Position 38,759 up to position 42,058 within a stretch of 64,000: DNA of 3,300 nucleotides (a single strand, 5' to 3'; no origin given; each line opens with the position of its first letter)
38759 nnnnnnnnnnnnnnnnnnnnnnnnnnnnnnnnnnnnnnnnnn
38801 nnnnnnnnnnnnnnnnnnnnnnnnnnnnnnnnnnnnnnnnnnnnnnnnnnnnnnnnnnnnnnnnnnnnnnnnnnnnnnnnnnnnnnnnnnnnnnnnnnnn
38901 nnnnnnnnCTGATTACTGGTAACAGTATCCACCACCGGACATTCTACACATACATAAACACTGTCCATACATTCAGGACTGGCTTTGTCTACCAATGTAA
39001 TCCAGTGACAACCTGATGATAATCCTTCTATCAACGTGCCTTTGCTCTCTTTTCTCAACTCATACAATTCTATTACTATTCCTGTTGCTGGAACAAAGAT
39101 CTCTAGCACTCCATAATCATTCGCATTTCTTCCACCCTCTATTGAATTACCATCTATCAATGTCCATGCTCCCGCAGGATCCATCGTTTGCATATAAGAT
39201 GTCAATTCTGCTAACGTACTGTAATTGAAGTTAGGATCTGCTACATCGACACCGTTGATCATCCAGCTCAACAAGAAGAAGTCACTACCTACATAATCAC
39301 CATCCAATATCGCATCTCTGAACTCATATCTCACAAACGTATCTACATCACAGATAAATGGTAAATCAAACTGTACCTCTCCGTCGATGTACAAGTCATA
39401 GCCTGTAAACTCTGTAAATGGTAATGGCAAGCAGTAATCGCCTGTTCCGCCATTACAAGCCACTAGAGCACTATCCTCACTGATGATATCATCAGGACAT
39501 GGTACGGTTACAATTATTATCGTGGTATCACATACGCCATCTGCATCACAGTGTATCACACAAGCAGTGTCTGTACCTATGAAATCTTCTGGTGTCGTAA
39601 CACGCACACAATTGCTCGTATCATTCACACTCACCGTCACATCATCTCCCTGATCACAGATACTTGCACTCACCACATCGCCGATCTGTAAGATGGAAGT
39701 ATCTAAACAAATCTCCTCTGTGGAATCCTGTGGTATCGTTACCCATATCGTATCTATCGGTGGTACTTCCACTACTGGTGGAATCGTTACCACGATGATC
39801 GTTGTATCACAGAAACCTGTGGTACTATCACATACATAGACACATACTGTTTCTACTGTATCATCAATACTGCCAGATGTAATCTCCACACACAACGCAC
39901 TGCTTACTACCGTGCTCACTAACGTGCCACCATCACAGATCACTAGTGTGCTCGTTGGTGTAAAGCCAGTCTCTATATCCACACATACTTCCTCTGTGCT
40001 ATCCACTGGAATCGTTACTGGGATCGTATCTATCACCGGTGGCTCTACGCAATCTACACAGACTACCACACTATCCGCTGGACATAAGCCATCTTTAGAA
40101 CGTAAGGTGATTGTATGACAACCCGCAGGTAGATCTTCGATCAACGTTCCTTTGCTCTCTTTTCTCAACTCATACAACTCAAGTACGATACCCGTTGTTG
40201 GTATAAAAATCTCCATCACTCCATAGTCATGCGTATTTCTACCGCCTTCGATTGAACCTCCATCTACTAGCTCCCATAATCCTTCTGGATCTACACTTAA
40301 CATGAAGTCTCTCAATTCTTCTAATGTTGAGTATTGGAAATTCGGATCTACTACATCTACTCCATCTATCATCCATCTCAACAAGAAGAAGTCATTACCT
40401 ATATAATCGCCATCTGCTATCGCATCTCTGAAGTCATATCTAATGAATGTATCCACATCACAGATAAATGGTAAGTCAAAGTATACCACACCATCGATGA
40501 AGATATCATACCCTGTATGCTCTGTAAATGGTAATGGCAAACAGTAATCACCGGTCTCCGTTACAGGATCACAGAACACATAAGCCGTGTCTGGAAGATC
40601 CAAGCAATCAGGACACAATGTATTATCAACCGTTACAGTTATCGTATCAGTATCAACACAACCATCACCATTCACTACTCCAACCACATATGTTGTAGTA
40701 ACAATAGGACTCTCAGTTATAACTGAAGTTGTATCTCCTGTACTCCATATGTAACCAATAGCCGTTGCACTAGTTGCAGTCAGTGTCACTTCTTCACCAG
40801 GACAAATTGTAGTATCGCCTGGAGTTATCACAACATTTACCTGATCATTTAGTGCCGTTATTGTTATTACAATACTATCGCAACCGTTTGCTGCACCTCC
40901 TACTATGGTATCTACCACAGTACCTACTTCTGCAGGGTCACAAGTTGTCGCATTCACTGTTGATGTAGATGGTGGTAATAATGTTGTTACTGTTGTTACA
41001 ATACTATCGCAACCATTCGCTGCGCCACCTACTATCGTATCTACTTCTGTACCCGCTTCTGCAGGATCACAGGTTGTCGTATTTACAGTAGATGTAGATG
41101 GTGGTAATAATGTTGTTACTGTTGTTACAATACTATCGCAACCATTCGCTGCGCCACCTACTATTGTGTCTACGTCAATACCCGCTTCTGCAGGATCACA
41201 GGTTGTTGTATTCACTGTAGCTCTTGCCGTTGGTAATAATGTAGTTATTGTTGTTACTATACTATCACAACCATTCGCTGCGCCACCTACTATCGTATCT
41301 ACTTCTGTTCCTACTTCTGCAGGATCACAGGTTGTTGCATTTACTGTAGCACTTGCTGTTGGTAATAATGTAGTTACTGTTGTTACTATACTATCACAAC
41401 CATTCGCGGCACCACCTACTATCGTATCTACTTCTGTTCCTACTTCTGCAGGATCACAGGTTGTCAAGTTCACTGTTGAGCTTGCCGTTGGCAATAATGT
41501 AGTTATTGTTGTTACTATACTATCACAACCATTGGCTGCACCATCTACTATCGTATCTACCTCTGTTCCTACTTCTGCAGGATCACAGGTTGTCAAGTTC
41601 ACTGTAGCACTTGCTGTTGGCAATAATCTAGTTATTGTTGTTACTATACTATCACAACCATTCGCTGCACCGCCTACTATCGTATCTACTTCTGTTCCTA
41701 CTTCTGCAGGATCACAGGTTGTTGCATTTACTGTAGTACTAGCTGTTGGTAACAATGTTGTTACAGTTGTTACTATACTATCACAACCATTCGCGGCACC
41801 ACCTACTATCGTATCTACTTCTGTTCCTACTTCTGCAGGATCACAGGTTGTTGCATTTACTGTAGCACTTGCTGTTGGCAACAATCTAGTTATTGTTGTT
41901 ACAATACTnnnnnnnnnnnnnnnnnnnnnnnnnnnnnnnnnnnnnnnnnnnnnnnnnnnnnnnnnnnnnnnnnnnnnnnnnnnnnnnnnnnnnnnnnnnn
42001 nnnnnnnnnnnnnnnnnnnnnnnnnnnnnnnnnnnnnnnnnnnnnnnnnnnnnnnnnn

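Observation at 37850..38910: A 1-kb patch of dense frameshifts uncouples a pristine 25-kb ORF from its secretion signal: artefact or very recent inactivation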

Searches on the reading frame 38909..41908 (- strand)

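Call 15: search_protein_families(library=pfam, proteins=[window:38909-41908:-], max_evalue=0.01)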
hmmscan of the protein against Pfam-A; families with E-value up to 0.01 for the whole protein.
window:38909-41908:- (1000 aa): 4 families
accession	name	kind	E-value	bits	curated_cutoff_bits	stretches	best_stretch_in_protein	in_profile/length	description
PF03622.19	IBV_3B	-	4.1e-08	33.5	27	0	128-156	11-39/63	IBV 3B protein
PF08913.16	VBS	-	6.8e-05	23.6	21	0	15-52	52-89/125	Vinculin Binding Site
PF15278.12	Sec3_C_2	-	0.0014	19.4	27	0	116-136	46-66/86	Sec3 exocyst complex subunit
PF00801.26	PKD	-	0.0026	18.2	23.5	1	361-408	4-54/80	PKD domain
